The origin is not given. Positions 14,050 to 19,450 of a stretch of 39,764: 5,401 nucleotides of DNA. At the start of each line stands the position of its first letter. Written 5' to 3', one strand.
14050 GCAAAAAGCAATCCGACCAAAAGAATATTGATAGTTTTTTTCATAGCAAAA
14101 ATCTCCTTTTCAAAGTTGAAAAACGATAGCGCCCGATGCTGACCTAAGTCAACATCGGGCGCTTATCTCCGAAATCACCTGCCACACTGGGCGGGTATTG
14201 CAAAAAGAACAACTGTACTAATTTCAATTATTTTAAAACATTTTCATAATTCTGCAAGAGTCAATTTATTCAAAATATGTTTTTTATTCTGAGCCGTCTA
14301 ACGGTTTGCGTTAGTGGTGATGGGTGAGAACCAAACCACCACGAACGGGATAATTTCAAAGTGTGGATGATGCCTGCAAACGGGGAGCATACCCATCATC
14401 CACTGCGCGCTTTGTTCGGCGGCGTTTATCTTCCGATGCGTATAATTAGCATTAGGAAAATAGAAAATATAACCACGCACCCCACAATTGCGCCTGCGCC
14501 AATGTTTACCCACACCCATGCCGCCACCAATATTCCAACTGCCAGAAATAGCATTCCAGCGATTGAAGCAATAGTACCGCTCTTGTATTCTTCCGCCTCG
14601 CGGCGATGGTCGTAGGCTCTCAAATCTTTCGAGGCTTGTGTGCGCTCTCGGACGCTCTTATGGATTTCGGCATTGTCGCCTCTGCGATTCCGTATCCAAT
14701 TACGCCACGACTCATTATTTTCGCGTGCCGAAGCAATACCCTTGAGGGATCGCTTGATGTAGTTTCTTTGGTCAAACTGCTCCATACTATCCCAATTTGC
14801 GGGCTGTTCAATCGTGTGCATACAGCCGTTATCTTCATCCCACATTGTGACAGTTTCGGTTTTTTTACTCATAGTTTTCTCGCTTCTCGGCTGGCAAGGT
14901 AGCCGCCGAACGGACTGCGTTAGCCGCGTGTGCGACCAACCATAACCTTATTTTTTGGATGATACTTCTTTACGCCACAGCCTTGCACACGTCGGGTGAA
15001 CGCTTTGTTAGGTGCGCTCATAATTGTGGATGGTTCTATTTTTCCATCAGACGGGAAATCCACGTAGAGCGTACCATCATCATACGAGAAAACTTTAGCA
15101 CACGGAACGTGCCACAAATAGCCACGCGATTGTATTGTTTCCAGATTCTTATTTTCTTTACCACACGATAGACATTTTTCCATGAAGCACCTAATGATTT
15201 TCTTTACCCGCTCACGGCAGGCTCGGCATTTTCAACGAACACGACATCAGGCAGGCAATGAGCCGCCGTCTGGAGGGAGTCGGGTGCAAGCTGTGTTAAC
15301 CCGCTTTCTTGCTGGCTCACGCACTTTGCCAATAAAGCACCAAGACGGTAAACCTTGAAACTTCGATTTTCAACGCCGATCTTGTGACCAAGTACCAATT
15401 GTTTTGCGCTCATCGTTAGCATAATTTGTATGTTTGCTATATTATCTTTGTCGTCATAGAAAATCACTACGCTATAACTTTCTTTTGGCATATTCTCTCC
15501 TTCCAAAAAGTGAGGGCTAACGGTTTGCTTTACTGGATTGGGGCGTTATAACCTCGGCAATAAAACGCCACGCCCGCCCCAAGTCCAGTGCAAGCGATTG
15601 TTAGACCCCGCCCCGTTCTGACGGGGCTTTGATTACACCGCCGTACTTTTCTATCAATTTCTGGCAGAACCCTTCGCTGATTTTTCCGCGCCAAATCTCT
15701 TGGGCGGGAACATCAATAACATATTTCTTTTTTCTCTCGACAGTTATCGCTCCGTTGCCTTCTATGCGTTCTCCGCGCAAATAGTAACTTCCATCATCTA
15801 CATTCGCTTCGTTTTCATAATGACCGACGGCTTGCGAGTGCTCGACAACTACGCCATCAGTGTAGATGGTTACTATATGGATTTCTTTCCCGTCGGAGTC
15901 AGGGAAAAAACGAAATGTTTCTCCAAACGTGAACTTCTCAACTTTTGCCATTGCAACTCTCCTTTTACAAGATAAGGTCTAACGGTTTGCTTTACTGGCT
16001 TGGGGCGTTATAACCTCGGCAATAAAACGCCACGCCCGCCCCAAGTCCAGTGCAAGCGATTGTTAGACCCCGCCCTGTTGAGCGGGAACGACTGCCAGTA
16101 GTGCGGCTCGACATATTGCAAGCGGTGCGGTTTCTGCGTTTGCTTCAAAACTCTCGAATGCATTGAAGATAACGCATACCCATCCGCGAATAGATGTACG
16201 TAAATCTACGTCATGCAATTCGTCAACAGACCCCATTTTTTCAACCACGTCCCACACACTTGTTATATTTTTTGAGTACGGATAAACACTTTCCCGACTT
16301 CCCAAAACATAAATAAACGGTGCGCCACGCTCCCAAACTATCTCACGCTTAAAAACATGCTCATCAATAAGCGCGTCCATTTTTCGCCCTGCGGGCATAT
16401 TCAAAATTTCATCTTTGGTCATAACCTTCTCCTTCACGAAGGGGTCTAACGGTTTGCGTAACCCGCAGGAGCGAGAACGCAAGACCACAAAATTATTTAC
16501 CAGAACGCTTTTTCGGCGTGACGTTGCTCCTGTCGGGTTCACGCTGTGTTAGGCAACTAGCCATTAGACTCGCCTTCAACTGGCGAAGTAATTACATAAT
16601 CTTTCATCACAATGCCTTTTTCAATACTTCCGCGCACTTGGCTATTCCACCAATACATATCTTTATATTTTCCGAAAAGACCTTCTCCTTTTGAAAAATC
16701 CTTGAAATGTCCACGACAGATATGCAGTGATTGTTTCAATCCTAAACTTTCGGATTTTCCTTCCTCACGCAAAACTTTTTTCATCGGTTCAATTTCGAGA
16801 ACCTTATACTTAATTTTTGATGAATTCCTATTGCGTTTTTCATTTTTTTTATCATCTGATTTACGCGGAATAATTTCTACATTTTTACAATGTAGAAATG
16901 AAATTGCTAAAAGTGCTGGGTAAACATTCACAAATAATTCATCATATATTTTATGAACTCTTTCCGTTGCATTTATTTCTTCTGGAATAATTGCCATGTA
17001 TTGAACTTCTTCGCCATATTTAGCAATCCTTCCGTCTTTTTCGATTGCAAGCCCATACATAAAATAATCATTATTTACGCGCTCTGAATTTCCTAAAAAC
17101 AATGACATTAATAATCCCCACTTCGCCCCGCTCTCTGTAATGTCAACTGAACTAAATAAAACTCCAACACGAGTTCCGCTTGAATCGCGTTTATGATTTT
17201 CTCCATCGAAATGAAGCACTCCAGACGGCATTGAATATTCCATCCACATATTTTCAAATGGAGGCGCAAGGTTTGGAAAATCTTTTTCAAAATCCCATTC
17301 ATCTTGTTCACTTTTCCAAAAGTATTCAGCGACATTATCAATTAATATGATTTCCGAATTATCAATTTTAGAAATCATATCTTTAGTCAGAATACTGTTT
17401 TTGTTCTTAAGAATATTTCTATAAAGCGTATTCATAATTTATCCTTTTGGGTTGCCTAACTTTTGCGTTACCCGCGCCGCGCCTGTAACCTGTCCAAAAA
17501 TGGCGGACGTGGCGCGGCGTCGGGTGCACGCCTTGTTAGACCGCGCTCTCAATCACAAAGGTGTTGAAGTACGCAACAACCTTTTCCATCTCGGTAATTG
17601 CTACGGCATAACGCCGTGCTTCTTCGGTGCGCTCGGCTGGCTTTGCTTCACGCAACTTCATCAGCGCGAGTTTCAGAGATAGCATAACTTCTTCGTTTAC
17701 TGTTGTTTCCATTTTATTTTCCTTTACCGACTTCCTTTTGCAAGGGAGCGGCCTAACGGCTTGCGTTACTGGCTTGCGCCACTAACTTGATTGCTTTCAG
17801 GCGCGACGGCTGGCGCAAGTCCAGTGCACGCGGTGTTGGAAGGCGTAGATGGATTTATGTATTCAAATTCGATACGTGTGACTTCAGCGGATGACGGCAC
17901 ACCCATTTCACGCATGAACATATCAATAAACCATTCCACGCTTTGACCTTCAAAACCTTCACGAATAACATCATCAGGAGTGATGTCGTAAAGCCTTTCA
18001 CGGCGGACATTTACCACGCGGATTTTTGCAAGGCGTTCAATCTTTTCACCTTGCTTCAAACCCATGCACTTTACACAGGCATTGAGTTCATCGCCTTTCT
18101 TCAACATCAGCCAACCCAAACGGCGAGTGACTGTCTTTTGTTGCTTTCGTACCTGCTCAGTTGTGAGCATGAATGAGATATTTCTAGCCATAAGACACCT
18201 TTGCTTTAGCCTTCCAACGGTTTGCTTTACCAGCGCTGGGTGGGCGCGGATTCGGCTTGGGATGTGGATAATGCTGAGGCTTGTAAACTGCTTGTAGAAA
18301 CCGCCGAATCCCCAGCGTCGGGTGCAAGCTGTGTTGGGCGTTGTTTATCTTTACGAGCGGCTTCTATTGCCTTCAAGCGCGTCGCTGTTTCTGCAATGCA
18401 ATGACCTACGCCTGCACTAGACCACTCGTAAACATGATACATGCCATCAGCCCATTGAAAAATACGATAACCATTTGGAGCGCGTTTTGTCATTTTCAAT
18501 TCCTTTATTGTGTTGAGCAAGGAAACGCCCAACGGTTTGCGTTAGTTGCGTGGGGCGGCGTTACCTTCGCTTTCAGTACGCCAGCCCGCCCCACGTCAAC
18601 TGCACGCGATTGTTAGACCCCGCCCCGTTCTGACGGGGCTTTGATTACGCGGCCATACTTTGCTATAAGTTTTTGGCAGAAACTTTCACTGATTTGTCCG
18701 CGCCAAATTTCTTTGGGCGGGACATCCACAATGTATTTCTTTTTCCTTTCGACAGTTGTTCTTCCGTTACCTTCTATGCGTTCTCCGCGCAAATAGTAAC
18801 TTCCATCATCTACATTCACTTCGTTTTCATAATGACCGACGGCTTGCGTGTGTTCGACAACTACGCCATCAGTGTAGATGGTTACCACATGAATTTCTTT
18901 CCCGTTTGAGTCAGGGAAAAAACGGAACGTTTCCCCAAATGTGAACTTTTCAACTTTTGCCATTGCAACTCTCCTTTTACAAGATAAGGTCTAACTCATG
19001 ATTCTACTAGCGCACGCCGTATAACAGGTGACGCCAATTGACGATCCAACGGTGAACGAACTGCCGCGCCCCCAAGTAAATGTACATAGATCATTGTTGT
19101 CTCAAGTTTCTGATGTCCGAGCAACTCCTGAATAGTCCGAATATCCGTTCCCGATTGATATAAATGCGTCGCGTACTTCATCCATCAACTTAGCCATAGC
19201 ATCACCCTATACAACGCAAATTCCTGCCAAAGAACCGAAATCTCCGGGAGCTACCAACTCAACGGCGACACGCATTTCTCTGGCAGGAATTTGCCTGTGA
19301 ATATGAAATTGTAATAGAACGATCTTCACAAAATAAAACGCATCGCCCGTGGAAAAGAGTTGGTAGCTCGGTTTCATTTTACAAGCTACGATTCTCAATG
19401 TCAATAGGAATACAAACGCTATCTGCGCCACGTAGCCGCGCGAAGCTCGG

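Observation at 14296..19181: Integron-type cassette array (10 cassettes, 10 attC-like sites, intI remnant) inside a tailed-phage genome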

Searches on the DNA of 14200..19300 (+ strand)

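Call 6: search_dna_similar(query=window:14200-19300:+, collection=phages, mode=distant, max_rows=15)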
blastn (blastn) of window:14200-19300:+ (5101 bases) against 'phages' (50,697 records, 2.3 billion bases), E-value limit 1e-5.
No match.
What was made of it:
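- Tried and rejected: The array gave no match (call 6).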

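Call 23: build_rna_model(alignment_id=A1)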
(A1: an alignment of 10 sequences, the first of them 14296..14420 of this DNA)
Model R1 built from alignment A1 (10 sequences, 129 columns); structure: RNAalifold consensus.
model positions 109; base pairs 25; branch points 0; effective number of sequences 3.96; information 0.59 bits per position. Calibrated on 0.2 Mb of random sequence (short: E-values are rough).
structure used (alignment columns):
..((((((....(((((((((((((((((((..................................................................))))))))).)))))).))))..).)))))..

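Call 24: search_with_rna_model(model_id=R1, sources=[window, L001, L002, L003, L004, L005, L006, L007, L008, L009, L010, L011, L012, L013, L014, L015, L016, L017, L018, L019, L020, L021, L022, L023, L024, L025, L026, L027, L028, L029, L030, L031, L032, L033, L034, L035, L036, L037, L038, L039, L040, L041, L042, L043, L044, L045, L046, L047, L048], max_evalue=1)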
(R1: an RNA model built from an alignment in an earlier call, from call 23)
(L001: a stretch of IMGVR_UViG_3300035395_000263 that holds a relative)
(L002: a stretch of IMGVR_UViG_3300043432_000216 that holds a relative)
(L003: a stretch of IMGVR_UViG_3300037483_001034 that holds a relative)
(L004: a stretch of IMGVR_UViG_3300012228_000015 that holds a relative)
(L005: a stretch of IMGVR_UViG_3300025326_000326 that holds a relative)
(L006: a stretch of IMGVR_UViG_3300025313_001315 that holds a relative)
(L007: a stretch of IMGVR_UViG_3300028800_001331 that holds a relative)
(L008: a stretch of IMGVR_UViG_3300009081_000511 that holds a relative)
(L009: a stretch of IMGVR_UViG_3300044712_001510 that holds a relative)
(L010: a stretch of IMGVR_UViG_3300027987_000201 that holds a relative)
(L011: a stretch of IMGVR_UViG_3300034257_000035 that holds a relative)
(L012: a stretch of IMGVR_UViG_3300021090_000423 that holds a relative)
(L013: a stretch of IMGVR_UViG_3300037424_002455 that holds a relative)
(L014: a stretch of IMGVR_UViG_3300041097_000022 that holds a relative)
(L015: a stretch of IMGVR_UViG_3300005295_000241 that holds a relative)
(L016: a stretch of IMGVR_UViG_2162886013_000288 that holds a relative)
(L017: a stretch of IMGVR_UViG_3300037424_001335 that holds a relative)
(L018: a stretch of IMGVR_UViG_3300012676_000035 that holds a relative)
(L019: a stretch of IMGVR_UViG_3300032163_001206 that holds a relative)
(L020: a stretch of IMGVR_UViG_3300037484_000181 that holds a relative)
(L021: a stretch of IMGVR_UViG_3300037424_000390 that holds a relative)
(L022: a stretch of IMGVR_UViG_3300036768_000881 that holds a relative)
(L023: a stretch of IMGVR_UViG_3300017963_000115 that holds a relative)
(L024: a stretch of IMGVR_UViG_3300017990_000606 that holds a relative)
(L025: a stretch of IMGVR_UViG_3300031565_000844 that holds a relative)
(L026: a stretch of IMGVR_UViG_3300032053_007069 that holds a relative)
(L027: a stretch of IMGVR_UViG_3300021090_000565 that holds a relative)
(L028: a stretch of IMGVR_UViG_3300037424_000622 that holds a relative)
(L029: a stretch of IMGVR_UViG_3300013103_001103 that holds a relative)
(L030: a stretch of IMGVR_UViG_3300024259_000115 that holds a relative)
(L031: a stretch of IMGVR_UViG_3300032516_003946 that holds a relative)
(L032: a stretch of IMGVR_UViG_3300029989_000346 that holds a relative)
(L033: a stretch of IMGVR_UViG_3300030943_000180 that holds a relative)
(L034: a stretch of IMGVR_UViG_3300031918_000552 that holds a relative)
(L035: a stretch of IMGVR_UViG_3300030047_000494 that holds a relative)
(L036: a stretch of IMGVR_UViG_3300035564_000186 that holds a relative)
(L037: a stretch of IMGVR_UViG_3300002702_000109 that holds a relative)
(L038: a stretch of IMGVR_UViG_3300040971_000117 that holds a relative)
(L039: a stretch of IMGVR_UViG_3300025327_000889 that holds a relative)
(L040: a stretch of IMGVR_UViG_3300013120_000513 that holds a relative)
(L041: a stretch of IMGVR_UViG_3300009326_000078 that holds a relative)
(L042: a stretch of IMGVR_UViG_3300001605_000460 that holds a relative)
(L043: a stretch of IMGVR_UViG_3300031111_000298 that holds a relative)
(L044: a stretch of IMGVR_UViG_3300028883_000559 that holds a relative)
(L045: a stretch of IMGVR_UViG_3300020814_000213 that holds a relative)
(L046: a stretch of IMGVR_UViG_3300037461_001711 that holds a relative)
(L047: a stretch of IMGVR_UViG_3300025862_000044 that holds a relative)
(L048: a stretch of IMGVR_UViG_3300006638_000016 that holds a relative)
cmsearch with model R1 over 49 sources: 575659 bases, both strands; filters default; matches with E-value up to 1: 29.
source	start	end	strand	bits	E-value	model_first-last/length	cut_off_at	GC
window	14905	15013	+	91.7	1.4e-21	1-109/109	no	0.51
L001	544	652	-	91.7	1.4e-21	1-109/109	no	0.51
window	16444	16554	+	89.1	7e-21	1-109/109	no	0.52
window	15977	16068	+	88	1.4e-20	1-109/109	no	0.53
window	18212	18339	+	86.7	3.3e-20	1-109/109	no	0.57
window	14296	14420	+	85.6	6.3e-20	1-109/109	no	0.52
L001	1137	1261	-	85.6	6.3e-20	1-109/109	no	0.52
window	17751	17841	+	84.4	1.3e-19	1-109/109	no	0.59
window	15515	15606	+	82.3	4.8e-19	1-109/109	no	0.53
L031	35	126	-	81.7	7.1e-19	1-109/109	no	0.58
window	18527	18618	+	81.3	9.5e-19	1-109/109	no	0.61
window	17454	17541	+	70.9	5.9e-16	1-109/109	no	0.62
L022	5634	5722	-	70.8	6.5e-16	1-109/109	no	0.65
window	15189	15301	+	62.9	8.8e-14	1-109/109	no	0.55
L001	256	368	-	62.9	8.8e-14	1-109/109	no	0.55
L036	477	586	-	58.8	1.2e-12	1-109/109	no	0.64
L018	306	397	-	56.6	4.4e-12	1-109/109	no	0.57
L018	840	962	-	56.3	5.5e-12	1-109/109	no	0.54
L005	6762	6856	-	52.8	4.9e-11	1-109/109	no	0.51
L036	1430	1522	-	52.1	7.3e-11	1-109/109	no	0.63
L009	333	391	-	49.5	3.6e-10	1-109/109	no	0.66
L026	705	832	-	48.4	7.6e-10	1-109/109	no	0.56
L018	610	701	-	47.8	1.1e-09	1-109/109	no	0.55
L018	1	85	-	43.6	1.5e-08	1-102/109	3'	0.55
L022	5099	5226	-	41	7.4e-08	1-109/109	no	0.54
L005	5671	5783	-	40.2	1.2e-07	1-109/109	no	0.54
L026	419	548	-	37.6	6.1e-07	1-109/109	no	0.55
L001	1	42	-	26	0.00088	1-42/109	3'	0.5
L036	1729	1861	-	22.1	0.0097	1-109/109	no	0.6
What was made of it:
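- Checked: A covariance model built from the ten sites finds no other hit in the 39.7 kb window (call 24).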

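Call 27: search_with_rna_model(model_id=R1, sources=[L005, L009, L010, L013, L022], max_evalue=1, filters=off)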
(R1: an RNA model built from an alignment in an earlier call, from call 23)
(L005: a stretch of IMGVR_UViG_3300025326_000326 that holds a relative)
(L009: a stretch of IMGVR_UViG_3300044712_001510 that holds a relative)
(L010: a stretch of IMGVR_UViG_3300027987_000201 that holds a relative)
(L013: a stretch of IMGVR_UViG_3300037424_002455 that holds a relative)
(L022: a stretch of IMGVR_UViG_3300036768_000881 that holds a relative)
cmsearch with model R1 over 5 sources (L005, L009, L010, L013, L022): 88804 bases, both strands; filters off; matches with E-value up to 1: 7.
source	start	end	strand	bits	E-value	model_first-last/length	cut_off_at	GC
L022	5634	5722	-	70.8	9.9e-17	1-109/109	no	0.65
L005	6762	6856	-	52.8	7.5e-12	1-109/109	no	0.51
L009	333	391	-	49.5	5.6e-11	1-109/109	no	0.66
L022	5099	5226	-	41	1.1e-08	1-109/109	no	0.54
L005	5671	5783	-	40.2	1.8e-08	1-109/109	no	0.54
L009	533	726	-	27.3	5.7e-05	1-109/109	no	0.45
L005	8766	8910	+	13.2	0.37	1-109/109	no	0.55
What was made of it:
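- Most TerL relatives that have enough upstream sequence lack attC sites at this locus (calls 24, 27).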
